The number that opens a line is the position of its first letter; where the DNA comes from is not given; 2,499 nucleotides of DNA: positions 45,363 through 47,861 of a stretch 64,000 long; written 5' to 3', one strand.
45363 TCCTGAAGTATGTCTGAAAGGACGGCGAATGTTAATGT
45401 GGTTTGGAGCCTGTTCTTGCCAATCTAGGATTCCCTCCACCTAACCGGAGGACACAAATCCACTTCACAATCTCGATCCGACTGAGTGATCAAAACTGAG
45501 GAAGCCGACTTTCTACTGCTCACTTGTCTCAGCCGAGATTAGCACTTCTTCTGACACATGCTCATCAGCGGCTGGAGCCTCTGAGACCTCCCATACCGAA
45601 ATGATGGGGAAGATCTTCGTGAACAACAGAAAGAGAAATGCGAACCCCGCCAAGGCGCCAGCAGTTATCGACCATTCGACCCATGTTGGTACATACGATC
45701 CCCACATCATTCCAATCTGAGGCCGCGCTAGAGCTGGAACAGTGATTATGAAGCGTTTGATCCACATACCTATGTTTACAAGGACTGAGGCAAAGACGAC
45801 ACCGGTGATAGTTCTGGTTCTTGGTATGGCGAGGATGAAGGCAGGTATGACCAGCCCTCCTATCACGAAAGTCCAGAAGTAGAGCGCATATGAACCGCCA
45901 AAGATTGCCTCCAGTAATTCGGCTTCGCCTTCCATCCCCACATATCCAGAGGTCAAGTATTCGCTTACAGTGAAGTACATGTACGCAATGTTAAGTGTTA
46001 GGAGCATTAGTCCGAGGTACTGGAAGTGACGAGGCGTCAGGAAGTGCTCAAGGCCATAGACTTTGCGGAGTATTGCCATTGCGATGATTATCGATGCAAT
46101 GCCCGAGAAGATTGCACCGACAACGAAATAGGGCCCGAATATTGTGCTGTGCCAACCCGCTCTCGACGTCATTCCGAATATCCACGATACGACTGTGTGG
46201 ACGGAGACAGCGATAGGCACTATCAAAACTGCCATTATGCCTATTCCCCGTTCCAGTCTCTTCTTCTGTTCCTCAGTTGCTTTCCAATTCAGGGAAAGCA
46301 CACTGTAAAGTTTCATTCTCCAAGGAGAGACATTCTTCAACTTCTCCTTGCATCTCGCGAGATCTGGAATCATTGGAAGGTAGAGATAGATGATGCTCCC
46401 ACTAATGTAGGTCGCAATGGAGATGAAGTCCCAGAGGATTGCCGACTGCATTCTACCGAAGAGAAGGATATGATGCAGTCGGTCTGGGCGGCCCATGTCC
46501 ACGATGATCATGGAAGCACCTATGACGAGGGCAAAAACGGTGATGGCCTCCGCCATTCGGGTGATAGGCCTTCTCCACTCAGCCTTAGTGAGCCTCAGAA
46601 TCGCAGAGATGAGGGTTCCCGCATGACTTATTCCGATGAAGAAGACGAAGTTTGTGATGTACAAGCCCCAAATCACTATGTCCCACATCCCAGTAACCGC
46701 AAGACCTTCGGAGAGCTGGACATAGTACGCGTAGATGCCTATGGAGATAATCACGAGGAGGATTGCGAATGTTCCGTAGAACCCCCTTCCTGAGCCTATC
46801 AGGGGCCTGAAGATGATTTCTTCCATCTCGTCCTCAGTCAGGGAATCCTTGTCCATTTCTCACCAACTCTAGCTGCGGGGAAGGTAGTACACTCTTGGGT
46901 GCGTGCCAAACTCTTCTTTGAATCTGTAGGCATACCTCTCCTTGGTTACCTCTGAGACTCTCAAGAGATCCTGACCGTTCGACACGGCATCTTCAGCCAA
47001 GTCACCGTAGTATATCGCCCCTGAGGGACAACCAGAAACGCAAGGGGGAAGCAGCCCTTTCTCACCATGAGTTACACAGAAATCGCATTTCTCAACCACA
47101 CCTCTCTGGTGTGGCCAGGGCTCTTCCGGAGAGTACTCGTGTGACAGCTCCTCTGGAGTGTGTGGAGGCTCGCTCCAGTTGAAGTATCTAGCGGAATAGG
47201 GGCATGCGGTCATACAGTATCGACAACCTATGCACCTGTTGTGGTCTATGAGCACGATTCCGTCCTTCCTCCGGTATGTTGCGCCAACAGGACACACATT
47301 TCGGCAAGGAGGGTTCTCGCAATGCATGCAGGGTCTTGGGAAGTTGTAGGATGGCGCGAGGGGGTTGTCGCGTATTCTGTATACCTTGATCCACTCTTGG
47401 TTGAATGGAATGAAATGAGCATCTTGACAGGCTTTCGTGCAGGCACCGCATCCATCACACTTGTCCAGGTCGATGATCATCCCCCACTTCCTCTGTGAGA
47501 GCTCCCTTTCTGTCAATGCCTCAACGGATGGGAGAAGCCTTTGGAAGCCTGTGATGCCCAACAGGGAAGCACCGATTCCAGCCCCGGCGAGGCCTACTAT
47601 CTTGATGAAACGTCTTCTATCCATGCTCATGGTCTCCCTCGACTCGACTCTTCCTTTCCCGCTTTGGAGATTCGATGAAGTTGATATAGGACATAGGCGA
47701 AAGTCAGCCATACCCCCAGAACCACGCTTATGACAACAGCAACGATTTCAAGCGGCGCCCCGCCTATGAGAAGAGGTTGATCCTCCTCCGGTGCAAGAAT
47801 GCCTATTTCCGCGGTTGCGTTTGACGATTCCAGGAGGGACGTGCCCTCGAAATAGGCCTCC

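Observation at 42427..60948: Compact cytochrome-c electron-transport block without any terminal oxidase or reductase catalytic subunit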

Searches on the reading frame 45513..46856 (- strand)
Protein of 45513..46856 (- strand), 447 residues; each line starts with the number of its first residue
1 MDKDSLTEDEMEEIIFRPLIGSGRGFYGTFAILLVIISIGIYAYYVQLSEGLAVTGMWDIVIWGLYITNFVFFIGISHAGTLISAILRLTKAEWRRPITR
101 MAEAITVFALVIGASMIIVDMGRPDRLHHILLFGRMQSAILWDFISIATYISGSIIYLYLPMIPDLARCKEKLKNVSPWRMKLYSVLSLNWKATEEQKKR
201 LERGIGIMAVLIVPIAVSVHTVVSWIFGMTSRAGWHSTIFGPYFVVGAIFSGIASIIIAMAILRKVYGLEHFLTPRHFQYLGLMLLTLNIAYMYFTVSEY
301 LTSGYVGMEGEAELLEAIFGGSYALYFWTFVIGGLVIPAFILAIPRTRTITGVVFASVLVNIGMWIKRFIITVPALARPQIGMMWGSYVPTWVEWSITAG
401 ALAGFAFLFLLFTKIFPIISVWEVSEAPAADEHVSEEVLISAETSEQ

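Call 5: search_protein_families(library=pfam, proteins=[window:45513-46856:-], max_evalue=0.01)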
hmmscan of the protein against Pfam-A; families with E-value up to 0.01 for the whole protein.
window:45513-46856:- (447 aa): 1 family
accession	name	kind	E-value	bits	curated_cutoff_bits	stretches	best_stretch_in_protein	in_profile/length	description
PF03916.19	NrfD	-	8.7e-37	127.8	25.8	1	54-376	2-309/313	Polysulphide reductase, NrfD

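Call 16: search_protein_families(library=ncbifam, proteins=[window:45513-46856:-], max_evalue=0.001)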
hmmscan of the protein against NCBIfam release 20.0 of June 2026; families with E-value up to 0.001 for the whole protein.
window:45513-46856:- (447 aa): 2 families
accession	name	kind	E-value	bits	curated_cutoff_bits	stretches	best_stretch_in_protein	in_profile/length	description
NF045798.1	DsrP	equivalog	1e-37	130.4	350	2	21-160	7-142/346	sulfate reduction electron transfer complex DsrMKJOP subunit DsrP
NF041784.1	mnquin_red_QrcD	equivalog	8.9e-15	54.9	570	2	235-418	216-400/408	menaquinone reductase integral membrane subunit QrcD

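Call 17: search_solved_structures(query=window:45513-46856:-, max_evalue=0.01)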
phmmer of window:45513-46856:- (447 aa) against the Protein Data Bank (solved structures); distinct sequences matched with E-value up to 0.01: 5.
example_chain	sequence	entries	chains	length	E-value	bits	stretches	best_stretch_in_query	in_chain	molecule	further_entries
6f0k_C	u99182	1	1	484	1.5e-68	235.2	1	32-436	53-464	Polysulphide reductase NrfD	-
6btm_C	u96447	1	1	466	1e-65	225.8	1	24-425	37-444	Alternative Complex III subunit C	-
6lod_C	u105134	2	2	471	4.7e-65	223.7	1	14-427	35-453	Polysulphide reductase NrfD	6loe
8k9e_C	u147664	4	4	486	9.1e-62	212.8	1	16-424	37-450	Polysulphide reductase NrfD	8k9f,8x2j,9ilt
6f0k_F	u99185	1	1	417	0.00053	22.4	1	62-393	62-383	ActF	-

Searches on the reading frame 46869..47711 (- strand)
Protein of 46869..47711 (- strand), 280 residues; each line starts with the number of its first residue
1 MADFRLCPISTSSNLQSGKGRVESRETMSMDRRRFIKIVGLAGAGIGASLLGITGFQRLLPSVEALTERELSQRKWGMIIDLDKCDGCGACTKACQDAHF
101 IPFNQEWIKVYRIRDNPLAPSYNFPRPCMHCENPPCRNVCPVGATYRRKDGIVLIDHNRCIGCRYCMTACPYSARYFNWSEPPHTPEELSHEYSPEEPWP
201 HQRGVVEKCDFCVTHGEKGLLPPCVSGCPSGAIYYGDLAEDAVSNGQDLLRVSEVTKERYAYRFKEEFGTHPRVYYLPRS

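Call 5: search_protein_families(library=pfam, proteins=[window:46869-47711:-], max_evalue=0.01)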
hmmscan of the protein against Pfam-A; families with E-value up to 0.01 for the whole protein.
window:46869-47711:- (280 aa): 15 families
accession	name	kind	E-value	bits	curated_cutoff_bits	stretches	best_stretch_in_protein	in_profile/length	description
PF13247.11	Fer4_11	-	4.8e-23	81.7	26.2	2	123-180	5-64/100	4Fe-4S dicluster domain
PF12838.12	Fer4_7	-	5.6e-14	52.8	27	2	84-144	1-52/52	4Fe-4S dicluster domain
PF12797.12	Fer4_2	-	3.4e-13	49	24.5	2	152-172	2-22/22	4Fe-4S binding domain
PF13187.11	Fer4_9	-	5.4e-13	49.2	27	3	159-233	1-52/52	4Fe-4S dicluster domain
PF13237.11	Fer4_10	-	1.9e-11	44.2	25.5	3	153-229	2-53/53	4Fe-4S dicluster domain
PF00037.32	Fer4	-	3e-11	43.1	21.1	2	154-175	2-23/24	4Fe-4S binding domain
PF12837.12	Fer4_6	-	2.3e-09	37.2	25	2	152-174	1-23/24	4Fe-4S binding domain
PF25160.1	LdpA_Fe-S-bd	-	2e-07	31.1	27.6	1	131-173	5-41/49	LdpA Fe-S cluster-binding domain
PF13183.11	Fer4_8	-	2.3e-07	31.7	27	1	158-231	3-67/68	4Fe-4S dicluster domain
PF13484.11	Fer4_16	-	7.3e-06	27.1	30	0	159-213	1-60/66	4Fe-4S double cluster binding domain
PF13534.11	Fer4_17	-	1.3e-05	26.1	22.2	0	159-185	1-24/61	4Fe-4S dicluster domain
PF12798.12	Fer4_3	-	7.4e-05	23.7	27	0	160-174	1-15/15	4Fe-4S binding domain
PF12800.12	Fer4_4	-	0.00011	22.7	24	1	83-96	2-15/17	4Fe-4S binding domain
PF13459.11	Fer4_15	-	0.00047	21.3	22.4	0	80-97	3-20/66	4Fe-4S single cluster domain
PF14697.11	Fer4_21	-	0.0046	17.5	35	1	155-173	3-21/59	4Fe-4S dicluster domain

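Call 16: search_protein_families(library=ncbifam, proteins=[window:46869-47711:-], max_evalue=0.001)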
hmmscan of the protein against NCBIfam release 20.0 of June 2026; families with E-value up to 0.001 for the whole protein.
window:46869-47711:- (280 aa): 56 families (the best 25 are shown)
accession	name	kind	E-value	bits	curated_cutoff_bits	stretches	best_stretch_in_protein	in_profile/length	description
NF045797.1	DsrO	equivalog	2.1e-62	210.6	200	1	28-277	1-234/235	sulfate reduction electron transfer complex DsrMKJOP subunit DsrO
NF041782.1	mnquin_red_QrcC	equivalog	4.7e-50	170.5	400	1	76-278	1-226/239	menaquinone reductase iron-sulfur cluster-binding subunit QrcC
NF011569.0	PRK14993.1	equivalog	6.1e-45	153.6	416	2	28-179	1-151/244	tetrathionate reductase subunit TtrB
TIGR03149.1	cyt_nit_nrfC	equivalog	4.5e-41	140.6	377.6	2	62-179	25-146/225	cytochrome c nitrite reductase Fe-S protein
NF041715.1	arsenate_red_ArrB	equivalog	5e-37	127.7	450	2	75-183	2-112/233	arsenate respiratory reductase iron-sulfur subunit ArrB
TIGR02951.1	DMSO_dmsB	equivalog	2.8e-33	115.2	214.1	2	76-179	2-116/161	DMSO/selenate family reductase complex B subunit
NF008134.0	PRK10882.1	equivalog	7e-31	107.5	263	3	126-182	111-168/329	hydrogenase 2 operon protein HybA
TIGR03478.1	DMSO_red_II_bet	subfamily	1.5e-25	89.8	480.7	2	122-179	125-183/321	DMSO reductase family type II enzyme, iron-sulfur subunit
NF038355.1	FDH3_beta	equivalog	2.9e-25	89.3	240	1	78-185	5-111/180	formate dehydrogenase FDH3 subunit beta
NF042979.1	EthbenzDh_ebdB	equivalog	5.9e-24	84.6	740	1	122-179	147-205/354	ethylbenzene dehydrogenase subunit beta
NF045715.1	sulf_resp_HmcB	equivalog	5.6e-23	81.5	420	1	127-238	106-198/307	sulfate respiration complex iron-sulfur protein HmcB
TIGR01660.1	narH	equivalog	1.7e-21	76.2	524.05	1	123-180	178-236/492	nitrate reductase subunit beta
TIGR01582.1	FDH-beta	equivalog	2.4e-18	66.2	334.7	1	127-174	92-140/283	formate dehydrogenase subunit beta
NF009408.0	PRK12769.1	equivalog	1.1e-17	63.5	1003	1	79-235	6-144/659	formate-dependent uric acid utilization protein AegA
NF007382.0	PRK09898.1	equivalog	8.5e-16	58.1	213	1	126-174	121-170/208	ferredoxin-like protein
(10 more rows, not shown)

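Call 18: search_solved_structures(query=window:46869-47711:-, max_evalue=0.00001)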
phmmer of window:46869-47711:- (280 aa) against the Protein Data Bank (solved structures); distinct sequences matched with E-value up to 0.00001: 32.
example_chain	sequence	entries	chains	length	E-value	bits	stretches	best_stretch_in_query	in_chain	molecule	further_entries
2vpw_B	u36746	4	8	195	7.5e-34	120.3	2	75-178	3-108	NRFC PROTEIN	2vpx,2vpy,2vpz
6cz7_B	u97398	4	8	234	2.5e-32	115.3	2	76-183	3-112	4Fe-4S ferredoxin, iron-sulfur binding domain protein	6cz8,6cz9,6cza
6f0k_B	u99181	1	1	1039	1.2e-28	103.2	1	66-215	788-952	Fe-S-cluster-containing hydrogenase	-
8k9e_B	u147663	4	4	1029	2.4e-26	95.7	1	72-214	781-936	Fe-S-cluster-containing hydrogenase components 1-like protein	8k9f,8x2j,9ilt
6lod_B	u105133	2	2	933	6.5e-26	94.2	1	65-278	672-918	Fe-S-cluster-containing hydrogenase components 1-like protein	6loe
2ivf_B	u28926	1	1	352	2.3e-23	85.8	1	123-178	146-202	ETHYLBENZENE DEHYDROGENASE BETA-SUBUNIT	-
6btm_B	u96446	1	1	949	4.1e-22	81.7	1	115-276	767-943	Alternative Complex III subunit B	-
1q16_B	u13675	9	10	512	8.6e-20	74.1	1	124-180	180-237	Respiratory nitrate reductase 1 beta chain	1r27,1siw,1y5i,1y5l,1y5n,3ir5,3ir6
4ydd_B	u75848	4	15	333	1e-19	73.9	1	120-178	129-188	DMSO reductase family type II enzyme, iron-sulfur subunit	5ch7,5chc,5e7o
1y4z_B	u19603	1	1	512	4.4e-19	71.8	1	124-180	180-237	Respiratory nitrate reductase 1 beta chain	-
3egw_B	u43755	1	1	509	7e-19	71.1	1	124-180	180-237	Respiratory nitrate reductase 1 beta chain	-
7qv7_A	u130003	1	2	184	3.1e-18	69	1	78-237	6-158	Hydrogen dependent carbon dioxide reductase subunit HycB3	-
7z0s_B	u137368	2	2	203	1.6e-17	66.7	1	79-240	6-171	Formate hydrogenlyase subunit 2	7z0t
7qv7_B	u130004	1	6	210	6.1e-16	61.5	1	79-233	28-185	Hydrogen dependent carbon dioxide reductase subunit HycB4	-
9mqx_E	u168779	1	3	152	7.3e-16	61.2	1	78-181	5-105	Fe-S-cluster-containing hydrogenase subunit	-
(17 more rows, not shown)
